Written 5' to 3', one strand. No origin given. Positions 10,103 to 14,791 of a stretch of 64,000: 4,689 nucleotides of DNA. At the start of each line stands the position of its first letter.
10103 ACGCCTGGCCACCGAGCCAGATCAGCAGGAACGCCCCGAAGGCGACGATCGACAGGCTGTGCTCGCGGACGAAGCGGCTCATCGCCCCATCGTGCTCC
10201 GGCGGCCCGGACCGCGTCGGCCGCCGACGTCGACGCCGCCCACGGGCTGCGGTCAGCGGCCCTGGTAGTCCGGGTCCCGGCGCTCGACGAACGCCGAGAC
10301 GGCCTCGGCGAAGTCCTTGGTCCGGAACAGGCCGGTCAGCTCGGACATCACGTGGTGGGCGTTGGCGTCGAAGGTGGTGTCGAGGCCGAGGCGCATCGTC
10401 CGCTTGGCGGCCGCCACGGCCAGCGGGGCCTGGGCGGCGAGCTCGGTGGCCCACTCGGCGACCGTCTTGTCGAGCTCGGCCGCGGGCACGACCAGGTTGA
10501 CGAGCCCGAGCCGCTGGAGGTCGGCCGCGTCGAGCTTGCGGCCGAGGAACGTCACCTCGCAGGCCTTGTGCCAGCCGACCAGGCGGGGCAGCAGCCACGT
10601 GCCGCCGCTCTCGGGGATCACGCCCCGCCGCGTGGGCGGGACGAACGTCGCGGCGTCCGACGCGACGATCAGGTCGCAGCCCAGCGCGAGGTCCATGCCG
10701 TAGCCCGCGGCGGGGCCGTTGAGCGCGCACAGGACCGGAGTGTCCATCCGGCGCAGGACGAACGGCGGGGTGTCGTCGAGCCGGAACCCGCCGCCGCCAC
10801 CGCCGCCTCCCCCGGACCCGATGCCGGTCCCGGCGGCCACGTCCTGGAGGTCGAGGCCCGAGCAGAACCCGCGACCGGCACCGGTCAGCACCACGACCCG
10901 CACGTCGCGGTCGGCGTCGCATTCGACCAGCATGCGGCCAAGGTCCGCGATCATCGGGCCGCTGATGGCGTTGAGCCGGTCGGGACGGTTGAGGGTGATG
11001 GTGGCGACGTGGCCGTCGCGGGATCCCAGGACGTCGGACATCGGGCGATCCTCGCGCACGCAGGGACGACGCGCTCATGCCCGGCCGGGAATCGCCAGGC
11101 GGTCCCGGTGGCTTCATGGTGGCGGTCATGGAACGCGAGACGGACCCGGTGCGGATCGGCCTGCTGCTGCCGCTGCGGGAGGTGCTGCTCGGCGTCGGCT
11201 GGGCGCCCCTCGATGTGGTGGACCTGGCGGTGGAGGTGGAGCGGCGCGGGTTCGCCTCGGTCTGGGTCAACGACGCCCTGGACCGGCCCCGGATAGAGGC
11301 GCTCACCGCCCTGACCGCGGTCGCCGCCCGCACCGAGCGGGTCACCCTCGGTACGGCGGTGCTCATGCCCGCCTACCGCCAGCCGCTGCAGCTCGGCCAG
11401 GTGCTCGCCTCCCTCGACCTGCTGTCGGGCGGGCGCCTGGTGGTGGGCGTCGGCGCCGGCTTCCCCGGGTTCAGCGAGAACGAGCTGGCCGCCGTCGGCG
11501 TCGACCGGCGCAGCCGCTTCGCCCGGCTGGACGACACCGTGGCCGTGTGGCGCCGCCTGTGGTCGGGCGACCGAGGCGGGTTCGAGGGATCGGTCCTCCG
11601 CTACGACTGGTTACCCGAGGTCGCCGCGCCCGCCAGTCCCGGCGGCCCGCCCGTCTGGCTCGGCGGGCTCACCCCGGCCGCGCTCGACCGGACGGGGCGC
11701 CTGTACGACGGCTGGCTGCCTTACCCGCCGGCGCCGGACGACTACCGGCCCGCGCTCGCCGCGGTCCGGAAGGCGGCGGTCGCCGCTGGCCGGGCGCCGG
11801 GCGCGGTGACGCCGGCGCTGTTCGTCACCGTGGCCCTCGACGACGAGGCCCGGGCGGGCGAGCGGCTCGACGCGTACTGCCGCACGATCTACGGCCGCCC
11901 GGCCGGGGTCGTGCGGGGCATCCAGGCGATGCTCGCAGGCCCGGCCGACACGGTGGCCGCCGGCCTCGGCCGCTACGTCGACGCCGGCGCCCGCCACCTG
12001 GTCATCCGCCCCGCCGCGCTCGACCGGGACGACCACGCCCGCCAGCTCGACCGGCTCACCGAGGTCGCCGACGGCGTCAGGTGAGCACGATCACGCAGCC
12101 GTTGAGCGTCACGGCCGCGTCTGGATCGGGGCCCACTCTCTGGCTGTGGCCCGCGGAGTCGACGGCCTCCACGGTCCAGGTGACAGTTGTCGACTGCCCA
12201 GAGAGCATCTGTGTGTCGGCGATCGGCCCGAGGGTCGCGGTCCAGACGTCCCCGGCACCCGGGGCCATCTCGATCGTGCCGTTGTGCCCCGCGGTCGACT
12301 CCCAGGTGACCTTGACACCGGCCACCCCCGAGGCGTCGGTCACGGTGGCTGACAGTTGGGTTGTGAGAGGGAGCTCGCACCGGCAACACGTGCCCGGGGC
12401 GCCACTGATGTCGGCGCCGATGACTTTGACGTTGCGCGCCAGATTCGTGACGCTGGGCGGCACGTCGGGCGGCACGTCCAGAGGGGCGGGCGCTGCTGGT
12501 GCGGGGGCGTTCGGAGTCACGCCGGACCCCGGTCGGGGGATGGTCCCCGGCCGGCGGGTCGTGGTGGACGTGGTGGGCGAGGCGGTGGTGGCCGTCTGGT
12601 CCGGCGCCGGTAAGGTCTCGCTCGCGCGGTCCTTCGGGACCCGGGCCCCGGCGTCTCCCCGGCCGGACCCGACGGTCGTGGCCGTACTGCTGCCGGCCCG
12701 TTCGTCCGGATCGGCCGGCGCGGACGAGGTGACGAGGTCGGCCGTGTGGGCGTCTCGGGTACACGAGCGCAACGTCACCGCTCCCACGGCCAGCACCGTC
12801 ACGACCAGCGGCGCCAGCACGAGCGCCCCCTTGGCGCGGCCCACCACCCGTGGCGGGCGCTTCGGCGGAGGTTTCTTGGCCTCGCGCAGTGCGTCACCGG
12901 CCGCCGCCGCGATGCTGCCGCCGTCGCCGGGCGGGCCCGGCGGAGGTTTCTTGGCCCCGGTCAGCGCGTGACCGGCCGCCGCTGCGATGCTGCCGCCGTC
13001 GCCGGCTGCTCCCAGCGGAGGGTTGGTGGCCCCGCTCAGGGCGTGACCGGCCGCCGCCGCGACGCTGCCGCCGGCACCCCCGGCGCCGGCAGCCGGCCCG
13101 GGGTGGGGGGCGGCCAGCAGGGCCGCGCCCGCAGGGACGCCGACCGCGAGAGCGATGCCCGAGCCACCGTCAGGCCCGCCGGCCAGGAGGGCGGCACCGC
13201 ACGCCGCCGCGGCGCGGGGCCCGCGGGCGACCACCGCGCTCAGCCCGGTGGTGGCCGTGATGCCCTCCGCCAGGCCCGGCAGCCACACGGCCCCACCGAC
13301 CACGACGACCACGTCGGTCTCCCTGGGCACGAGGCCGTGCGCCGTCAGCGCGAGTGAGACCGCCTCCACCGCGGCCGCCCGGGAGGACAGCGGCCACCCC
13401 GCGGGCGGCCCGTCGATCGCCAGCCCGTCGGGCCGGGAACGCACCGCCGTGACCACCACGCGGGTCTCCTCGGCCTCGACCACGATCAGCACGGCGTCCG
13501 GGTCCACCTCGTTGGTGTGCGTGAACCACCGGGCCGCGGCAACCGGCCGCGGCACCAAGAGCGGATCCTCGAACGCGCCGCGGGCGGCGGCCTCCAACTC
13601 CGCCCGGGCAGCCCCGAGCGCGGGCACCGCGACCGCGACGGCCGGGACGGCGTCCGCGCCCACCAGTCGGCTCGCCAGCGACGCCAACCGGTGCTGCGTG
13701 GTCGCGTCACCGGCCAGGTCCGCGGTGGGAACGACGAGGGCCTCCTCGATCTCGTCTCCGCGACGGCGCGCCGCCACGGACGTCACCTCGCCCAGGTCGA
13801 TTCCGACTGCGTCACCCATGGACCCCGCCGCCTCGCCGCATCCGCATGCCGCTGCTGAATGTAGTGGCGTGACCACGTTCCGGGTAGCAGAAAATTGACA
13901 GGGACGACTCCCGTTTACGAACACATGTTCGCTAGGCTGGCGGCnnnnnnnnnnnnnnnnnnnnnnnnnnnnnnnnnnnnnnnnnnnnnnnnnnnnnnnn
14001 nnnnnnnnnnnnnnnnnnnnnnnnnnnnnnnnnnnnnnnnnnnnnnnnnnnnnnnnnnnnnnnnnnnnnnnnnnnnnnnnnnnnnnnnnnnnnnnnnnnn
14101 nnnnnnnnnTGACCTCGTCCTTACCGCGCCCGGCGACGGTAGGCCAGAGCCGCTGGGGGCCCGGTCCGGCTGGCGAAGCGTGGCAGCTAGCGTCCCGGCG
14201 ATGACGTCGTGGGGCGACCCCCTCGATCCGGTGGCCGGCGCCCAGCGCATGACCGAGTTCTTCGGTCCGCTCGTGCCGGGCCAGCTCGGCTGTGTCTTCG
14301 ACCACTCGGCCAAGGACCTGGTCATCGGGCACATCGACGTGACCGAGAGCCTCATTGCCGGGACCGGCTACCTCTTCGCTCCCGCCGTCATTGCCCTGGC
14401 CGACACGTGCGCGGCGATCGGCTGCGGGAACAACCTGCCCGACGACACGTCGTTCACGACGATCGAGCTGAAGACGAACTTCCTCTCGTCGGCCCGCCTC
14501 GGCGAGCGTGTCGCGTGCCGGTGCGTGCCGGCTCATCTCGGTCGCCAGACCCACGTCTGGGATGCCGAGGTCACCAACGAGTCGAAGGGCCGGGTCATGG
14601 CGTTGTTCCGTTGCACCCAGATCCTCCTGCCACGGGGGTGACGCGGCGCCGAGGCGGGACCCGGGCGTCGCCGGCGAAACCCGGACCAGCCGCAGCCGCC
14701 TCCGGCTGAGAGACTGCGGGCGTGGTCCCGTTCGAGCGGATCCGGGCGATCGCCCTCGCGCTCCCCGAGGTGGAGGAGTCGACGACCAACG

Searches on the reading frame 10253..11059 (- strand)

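Call 6: search_protein_families(library=pfam, proteins=[window:10253-11059:-], max_evalue=0.01)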
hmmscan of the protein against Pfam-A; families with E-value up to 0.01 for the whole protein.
window:10253-11059:- (268 aa): 2 families
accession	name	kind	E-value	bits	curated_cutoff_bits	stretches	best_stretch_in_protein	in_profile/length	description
PF00378.25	ECH_1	-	6.8e-52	176.7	27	1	16-267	4-250/251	Enoyl-CoA hydratase/isomerase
PF16113.10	ECH_2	-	7.2e-29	101.8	27.2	1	19-201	2-182/335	Enoyl-CoA hydratase/isomerase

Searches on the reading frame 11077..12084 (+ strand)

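Call 6: search_protein_families(library=pfam, proteins=[window:11077-12084:+], max_evalue=0.01)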
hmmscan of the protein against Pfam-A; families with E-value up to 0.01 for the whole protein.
window:11077-12084:+ (335 aa): 1 family
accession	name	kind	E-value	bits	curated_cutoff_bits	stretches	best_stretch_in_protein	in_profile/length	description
PF00296.26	Bac_luciferase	-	1.6e-48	166.1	27.9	1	46-270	24-247/314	Luciferase-like monooxygenase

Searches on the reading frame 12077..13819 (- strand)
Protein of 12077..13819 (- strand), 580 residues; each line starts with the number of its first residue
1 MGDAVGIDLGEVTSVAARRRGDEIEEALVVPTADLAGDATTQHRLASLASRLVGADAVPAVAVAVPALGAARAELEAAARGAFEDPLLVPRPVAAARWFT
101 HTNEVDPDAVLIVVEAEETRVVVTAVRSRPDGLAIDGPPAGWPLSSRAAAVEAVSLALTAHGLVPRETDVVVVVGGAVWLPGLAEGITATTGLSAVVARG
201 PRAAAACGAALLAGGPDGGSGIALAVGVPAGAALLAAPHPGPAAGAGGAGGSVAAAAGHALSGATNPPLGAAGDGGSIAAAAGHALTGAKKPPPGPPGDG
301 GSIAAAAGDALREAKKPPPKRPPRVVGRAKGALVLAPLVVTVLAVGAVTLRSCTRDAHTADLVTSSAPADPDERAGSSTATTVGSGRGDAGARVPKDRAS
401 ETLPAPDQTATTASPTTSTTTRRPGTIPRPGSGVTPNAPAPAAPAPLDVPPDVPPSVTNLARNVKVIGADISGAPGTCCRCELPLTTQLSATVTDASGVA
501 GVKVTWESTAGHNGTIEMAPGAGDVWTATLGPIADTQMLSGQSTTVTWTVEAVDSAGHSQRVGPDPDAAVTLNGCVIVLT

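Call 6: search_protein_families(library=pfam, proteins=[window:12077-13819:-], max_evalue=0.01)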
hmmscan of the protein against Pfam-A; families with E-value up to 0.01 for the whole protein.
window:12077-13819:- (580 aa): 0 families

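Call 7: search_protein_families(library=ncbifam, proteins=[window:12077-13819:-], max_evalue=0.1)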
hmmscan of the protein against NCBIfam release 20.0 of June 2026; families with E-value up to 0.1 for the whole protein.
window:12077-13819:- (580 aa): 2 families
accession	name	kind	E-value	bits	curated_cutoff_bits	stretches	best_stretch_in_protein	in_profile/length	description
NF001413.0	PRK00290.1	equivalog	0.02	13.3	648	0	151-214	309-372/625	molecular chaperone DnaK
TIGR02350.1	prok_dnaK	equivalog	0.04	12.3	822.55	1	151-214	308-371/596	molecular chaperone DnaK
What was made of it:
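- Checked: 'Hsp70-like' for the divergent gene rests only on a weak DnaK hit (E 0.02, call 7).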

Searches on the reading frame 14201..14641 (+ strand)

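Call 6: search_protein_families(library=pfam, proteins=[window:14201-14641:+], max_evalue=0.01)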
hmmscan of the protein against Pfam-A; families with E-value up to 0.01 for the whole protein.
window:14201-14641:+ (146 aa): 2 families
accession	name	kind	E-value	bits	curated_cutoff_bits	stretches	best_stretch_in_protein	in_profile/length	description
PF03061.28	4HBT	-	7.7e-16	58.6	20.6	1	56-130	2-76/79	Thioesterase superfamily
PF13622.12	4HBT_3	-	0.00041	21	24.3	1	56-134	14-76/83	Acyl-CoA thioesterase N-terminal domain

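Call 7: search_protein_families(library=ncbifam, proteins=[window:14201-14641:+], max_evalue=0.1)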
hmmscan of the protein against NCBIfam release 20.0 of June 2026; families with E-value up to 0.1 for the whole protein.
window:14201-14641:+ (146 aa): 5 families
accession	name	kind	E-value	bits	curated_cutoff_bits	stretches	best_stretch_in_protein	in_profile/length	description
NF047425.1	MenI_Listeria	exception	1.8e-14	53.6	185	1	37-139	15-115/122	1,4-dihydroxy-2-naphthoyl-CoA hydrolase MenI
TIGR00369.1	unchar_dom_1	domain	2.4e-14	53.4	36.6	1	29-140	6-115/117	hotdog fold thioesterase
TIGR02286.1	PaaD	equivalog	3e-10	40.3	118.9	1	29-139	4-110/114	hydroxyphenylacetyl-CoA thioesterase PaaI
NF007631.0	PRK10293.1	equivalog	3.7e-07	29.9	226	1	27-140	22-133/136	1,4-dihydroxy-2-naphthoyl-CoA hydrolase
NF007607.0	PRK10254.1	equivalog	7.6e-06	26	237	1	28-137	23-130/137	proofreading thioesterase EntH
